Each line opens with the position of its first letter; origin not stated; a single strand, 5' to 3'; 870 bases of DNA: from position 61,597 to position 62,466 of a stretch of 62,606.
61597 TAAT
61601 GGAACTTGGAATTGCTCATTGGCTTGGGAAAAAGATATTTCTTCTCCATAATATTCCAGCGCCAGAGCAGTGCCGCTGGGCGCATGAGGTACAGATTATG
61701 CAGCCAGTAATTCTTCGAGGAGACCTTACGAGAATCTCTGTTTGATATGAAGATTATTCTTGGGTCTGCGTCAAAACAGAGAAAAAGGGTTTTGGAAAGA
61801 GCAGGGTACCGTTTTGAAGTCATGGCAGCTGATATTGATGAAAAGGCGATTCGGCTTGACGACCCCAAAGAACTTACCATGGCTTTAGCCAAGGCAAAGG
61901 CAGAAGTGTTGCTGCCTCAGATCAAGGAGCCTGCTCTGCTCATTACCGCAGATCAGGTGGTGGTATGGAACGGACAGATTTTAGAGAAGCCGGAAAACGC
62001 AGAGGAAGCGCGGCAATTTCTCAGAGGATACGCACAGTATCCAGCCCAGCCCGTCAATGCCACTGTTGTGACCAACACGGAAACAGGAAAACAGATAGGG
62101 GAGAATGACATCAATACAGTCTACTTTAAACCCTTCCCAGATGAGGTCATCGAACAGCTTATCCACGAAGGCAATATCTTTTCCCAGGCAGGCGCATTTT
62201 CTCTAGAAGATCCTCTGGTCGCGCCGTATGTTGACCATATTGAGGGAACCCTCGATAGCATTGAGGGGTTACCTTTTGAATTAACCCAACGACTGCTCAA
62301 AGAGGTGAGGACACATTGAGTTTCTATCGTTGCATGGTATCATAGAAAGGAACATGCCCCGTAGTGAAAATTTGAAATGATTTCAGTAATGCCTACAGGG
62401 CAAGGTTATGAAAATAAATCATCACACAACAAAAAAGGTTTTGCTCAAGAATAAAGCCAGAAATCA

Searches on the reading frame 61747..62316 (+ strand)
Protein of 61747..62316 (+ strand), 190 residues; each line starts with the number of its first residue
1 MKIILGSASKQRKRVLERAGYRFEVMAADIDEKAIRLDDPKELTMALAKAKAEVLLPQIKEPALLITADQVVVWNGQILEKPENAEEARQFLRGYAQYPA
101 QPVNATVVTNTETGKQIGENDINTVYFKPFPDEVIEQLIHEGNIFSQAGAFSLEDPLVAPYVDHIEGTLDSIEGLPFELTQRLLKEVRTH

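Call 94: find_encoding_contigs(protein=window:61747-62316:+, flank=10000, max_places=3)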
Protein window:61747-62316:+ (190 aa): 8 contigs read that carry it; 3 places shown.
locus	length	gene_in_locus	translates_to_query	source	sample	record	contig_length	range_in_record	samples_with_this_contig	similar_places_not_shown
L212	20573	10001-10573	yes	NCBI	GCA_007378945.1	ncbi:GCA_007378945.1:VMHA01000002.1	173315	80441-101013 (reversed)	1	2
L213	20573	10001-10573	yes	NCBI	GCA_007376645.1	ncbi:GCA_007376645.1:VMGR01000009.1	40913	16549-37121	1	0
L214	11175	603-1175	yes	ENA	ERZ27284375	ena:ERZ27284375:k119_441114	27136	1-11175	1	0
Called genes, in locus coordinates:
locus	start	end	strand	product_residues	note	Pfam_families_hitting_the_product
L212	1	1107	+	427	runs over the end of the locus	PF00344:SecY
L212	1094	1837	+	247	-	-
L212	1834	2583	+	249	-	PF00557:Peptidase_M24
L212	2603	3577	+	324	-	PF01087:GalP_UDP_transf, PF16285:DUF4931_N, PF01230:HIT (faint), PF16268:DUF4921 (weak)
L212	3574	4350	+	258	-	PF00121:TIM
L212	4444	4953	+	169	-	PF04308:RNaseH_like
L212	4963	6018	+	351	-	PF03054:tRNA_Me_trans, PF20259:tRNA_Me_trans_M, PF20258:tRNA_Me_trans_C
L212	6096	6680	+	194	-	PF20803:PaaX_M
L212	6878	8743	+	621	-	PF01411:tRNA-synt_2c, PF07973:tRNA_SAD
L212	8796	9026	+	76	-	-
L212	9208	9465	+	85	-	-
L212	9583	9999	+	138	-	-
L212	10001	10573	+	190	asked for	PF02545:Maf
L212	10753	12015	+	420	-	-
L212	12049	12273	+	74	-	PF01176:eIF-1a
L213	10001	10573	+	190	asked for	PF02545:Maf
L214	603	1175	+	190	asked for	PF02545:Maf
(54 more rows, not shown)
